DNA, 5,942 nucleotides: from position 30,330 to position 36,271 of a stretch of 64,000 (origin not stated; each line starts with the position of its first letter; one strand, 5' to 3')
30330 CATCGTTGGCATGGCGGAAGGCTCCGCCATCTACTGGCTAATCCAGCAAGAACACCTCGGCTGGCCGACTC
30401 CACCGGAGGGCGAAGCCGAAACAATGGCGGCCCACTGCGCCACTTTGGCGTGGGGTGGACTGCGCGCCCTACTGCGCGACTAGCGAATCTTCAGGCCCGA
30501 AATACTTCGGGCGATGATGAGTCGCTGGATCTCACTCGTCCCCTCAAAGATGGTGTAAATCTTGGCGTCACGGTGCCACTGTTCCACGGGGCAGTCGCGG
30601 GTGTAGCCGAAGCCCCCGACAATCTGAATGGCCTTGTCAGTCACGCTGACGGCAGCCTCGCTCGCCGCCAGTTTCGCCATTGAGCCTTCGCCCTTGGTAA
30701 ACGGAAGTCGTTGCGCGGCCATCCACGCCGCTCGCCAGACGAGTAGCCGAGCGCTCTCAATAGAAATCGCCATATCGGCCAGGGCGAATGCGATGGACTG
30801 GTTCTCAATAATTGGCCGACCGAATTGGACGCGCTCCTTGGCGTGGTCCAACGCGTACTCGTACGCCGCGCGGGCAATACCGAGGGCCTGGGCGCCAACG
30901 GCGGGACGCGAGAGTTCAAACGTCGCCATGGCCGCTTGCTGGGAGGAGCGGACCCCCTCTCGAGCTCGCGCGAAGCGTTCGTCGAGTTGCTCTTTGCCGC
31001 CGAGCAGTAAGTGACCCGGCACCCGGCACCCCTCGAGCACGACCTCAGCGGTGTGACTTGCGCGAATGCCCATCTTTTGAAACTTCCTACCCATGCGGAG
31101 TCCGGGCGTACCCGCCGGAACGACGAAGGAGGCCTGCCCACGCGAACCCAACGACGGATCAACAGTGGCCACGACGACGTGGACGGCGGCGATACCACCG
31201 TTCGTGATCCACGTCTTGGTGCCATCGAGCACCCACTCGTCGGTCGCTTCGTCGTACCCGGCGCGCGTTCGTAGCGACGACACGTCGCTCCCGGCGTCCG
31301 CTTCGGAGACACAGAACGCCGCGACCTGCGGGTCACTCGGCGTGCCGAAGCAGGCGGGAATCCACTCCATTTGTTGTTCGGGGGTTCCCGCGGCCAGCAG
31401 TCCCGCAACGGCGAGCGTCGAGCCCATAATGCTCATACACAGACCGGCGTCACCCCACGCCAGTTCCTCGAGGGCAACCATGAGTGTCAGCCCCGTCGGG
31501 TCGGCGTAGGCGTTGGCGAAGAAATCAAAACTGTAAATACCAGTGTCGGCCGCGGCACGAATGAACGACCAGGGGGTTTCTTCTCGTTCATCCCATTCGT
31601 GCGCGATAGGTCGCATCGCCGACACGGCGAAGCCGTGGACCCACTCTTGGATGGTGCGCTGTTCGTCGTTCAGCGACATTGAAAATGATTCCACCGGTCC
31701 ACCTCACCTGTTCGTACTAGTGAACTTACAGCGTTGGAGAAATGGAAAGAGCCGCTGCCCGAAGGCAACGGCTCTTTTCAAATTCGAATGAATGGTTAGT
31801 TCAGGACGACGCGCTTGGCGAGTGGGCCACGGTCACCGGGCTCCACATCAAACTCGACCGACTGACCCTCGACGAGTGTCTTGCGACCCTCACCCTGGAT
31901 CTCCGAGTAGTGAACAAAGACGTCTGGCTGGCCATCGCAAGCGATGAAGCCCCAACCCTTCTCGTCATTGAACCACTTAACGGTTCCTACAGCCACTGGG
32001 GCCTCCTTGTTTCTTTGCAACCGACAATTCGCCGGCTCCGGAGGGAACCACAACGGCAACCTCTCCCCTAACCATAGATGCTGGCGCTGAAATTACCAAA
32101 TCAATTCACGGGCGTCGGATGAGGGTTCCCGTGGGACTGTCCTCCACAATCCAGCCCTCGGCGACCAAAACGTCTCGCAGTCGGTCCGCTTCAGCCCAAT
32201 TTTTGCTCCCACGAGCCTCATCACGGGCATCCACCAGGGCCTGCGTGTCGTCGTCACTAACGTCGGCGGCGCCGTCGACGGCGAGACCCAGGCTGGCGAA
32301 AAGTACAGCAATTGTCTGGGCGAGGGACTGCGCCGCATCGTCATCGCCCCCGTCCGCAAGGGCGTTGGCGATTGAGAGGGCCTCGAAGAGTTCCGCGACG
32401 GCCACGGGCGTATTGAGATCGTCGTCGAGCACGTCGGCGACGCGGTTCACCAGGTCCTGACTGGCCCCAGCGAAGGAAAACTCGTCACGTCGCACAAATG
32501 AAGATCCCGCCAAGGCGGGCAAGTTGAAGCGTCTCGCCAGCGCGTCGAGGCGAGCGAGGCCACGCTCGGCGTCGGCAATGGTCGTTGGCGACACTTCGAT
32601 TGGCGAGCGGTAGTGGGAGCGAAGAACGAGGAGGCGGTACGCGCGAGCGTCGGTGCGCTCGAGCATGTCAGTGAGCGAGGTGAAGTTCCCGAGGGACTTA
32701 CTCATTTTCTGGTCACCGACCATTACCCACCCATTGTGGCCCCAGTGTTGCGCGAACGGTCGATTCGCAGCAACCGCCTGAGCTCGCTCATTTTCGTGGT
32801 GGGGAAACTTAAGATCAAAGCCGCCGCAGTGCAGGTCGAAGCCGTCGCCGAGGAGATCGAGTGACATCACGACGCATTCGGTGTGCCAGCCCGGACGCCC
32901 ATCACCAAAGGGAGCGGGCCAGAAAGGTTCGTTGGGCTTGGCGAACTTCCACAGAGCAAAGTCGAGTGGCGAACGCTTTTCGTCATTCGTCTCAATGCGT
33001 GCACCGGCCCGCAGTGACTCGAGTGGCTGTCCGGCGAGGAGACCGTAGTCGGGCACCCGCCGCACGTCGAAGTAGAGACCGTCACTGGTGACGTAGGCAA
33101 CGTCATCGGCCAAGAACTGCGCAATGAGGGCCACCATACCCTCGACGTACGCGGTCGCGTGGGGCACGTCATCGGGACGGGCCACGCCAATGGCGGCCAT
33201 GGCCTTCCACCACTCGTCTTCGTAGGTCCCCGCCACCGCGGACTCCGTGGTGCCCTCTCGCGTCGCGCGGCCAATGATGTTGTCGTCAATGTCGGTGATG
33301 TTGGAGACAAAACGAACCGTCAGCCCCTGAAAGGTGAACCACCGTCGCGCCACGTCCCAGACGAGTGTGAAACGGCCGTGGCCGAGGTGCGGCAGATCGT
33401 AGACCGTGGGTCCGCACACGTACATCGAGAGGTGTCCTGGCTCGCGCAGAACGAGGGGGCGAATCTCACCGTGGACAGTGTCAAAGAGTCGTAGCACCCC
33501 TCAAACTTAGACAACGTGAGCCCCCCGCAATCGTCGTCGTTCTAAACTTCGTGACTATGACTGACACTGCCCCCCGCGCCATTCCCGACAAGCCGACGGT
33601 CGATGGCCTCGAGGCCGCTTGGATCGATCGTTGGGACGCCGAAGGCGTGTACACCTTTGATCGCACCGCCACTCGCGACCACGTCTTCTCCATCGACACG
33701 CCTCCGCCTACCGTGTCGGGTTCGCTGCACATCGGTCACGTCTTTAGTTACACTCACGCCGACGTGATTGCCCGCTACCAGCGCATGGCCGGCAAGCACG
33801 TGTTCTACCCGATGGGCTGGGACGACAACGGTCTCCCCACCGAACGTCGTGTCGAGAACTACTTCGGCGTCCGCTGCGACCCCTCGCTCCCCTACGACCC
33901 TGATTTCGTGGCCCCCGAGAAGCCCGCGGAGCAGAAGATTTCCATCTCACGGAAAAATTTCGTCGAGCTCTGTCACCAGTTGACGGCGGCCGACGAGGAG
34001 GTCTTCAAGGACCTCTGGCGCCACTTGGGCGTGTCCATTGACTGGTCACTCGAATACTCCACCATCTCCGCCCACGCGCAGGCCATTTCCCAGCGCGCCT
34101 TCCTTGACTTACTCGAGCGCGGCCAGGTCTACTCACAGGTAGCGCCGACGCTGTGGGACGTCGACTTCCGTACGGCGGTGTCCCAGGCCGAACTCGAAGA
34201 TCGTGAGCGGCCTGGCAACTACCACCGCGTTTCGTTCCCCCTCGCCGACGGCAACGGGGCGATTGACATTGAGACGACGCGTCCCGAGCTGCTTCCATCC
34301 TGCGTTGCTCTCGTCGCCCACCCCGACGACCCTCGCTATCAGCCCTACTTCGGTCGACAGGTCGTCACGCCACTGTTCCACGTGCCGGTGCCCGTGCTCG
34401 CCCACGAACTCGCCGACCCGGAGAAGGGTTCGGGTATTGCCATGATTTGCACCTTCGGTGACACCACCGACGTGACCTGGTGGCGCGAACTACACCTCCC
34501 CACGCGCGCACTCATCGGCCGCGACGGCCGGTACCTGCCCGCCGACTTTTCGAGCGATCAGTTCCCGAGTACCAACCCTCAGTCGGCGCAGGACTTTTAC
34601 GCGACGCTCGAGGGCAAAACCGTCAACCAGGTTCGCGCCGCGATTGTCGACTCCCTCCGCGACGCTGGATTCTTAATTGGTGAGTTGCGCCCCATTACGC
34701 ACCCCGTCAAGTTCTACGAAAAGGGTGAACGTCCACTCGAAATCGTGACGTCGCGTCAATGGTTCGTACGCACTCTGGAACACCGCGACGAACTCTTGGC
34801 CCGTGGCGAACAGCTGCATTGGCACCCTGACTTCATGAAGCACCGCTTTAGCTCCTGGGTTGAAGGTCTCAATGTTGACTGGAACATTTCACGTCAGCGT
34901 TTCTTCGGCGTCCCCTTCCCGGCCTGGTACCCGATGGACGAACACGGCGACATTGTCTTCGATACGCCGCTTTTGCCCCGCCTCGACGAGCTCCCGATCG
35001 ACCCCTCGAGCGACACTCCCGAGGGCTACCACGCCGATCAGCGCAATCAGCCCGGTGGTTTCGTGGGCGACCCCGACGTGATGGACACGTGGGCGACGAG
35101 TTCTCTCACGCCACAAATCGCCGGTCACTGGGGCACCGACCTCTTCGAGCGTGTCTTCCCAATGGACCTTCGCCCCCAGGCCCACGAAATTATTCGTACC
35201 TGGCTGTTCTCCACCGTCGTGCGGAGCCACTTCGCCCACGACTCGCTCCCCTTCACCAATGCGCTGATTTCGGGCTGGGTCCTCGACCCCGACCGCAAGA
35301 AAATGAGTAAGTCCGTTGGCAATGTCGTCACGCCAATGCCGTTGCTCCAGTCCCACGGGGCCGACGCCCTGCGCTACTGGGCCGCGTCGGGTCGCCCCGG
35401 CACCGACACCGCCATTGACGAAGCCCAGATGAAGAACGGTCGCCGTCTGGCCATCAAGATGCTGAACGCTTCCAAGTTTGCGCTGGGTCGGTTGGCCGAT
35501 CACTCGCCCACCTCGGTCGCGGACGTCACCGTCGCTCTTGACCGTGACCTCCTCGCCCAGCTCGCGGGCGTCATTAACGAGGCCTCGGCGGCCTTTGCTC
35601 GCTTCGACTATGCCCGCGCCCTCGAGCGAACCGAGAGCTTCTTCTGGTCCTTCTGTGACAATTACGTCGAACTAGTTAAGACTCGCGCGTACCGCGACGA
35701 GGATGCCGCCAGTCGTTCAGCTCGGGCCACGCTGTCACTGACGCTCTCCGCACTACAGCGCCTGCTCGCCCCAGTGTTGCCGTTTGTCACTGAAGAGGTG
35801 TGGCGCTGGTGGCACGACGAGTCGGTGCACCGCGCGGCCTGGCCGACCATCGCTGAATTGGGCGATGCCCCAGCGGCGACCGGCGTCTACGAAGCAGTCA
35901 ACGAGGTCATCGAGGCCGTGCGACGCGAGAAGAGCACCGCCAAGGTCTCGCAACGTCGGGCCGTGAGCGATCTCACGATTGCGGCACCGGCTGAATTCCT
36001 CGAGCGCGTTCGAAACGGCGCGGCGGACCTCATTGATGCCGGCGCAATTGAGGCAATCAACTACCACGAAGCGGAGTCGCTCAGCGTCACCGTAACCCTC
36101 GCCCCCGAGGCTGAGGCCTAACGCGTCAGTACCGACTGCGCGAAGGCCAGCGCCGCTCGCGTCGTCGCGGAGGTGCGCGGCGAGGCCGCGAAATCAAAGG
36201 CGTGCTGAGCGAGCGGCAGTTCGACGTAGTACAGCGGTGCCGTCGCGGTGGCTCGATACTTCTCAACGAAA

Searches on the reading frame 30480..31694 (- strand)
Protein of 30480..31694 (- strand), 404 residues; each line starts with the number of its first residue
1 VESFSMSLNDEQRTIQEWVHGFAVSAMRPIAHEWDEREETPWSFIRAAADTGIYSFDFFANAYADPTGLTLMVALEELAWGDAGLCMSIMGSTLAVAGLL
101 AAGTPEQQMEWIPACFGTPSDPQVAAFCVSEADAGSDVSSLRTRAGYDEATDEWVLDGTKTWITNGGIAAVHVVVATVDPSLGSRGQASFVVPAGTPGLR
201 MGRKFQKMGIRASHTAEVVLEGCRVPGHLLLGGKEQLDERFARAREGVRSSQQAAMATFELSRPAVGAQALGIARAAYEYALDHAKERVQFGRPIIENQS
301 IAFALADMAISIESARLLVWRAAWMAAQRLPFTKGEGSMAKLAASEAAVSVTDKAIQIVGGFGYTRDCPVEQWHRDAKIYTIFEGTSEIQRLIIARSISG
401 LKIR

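Call 25: search_protein_families(library=pfam, proteins=[window:30480-31694:-], max_evalue=0.001)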
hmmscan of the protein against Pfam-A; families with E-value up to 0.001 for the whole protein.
window:30480-31694:- (404 aa): 4 families
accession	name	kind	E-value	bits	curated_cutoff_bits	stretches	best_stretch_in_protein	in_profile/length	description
PF00441.29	Acyl-CoA_dh_1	-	2.7e-50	170.8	22.4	1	254-398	6-149/150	Acyl-CoA dehydrogenase, C-terminal domain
PF08028.16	Acyl-CoA_dh_2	-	8.2e-24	84.8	22.7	1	266-387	3-133/134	Acyl-CoA dehydrogenase, C-terminal domain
PF02770.24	Acyl-CoA_dh_M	-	1.5e-23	83.2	33.3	1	126-223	1-97/97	Acyl-CoA dehydrogenase, middle domain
PF02771.21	Acyl-CoA_dh_N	-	1.1e-15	58.4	22.9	1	9-114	1-108/113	Acyl-CoA dehydrogenase, N-terminal domain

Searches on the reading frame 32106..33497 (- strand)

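Call 25: search_protein_families(library=pfam, proteins=[window:32106-33497:-], max_evalue=0.001)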
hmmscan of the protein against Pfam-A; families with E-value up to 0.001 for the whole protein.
window:32106-33497:- (463 aa): 5 families
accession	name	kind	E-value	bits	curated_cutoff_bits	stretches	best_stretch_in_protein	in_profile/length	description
PF01406.26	tRNA-synt_1e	-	1.7e-104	349.9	27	1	19-311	6-300/301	tRNA synthetases class I (C) catalytic domain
PF09190.17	DALR_2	-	4.8e-09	37.1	22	1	353-405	2-55/57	DALR domain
PF00133.28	tRNA-synt_1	-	5.9e-06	25.7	22.7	1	239-302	350-413/414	tRNA synthetases class I (I, L, M and V)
PF23493.1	CysS_C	-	1.3e-05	25.7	23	1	416-459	6-49/51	Cysteinyl-tRNA ligase anticodon binding domain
PF09334.17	tRNA-synt_1g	-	1.6e-05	24.3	20.1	0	248-293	311-356/391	tRNA synthetases class I (M)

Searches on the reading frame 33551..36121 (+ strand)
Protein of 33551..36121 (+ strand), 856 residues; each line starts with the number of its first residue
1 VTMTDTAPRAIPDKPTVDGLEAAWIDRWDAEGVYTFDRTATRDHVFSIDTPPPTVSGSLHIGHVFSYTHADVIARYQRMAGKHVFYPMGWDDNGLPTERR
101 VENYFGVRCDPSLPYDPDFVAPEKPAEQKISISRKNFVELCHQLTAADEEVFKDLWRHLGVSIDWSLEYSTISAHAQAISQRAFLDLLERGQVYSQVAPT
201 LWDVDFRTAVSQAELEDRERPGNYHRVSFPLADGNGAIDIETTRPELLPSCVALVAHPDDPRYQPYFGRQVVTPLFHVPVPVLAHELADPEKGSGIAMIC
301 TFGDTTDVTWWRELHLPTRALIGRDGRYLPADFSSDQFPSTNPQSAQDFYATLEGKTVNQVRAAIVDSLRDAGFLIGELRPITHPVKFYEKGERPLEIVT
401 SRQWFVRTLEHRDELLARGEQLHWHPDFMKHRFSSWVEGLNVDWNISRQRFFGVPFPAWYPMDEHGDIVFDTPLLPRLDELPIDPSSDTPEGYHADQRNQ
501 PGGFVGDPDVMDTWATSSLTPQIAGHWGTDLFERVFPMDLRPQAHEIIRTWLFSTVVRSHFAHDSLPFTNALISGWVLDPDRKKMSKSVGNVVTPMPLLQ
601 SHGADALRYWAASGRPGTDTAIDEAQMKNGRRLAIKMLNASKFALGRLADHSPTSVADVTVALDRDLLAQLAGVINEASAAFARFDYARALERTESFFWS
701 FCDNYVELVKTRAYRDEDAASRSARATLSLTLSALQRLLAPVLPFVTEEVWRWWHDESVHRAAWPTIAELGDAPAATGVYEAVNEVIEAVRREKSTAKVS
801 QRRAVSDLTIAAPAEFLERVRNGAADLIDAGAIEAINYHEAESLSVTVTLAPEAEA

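Call 27: search_protein_families(library=pfam, proteins=[window:33551-36121:+], max_evalue=0.001)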
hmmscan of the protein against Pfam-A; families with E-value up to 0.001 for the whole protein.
window:33551-36121:+ (856 aa): 5 families
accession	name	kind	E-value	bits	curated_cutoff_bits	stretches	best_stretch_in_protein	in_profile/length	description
PF00133.28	tRNA-synt_1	-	3.3e-81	273.6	22.7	1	24-622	2-413/414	tRNA synthetases class I (I, L, M and V)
PF08264.19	Anticodon_1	-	2.5e-29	102.5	25.1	1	664-803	1-142/148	Anticodon-binding domain of tRNA ligase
PF09334.17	tRNA-synt_1g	-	4.6e-19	68.9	20.1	2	48-100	3-55/391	tRNA synthetases class I (M)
PF01406.26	tRNA-synt_1e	-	1.5e-06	28.3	27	0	568-614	237-283/301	tRNA synthetases class I (C) catalytic domain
PF01921.24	tRNA-synt_1f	-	8.1e-05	22.1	27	0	576-623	274-321/360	tRNA synthetases class I (K)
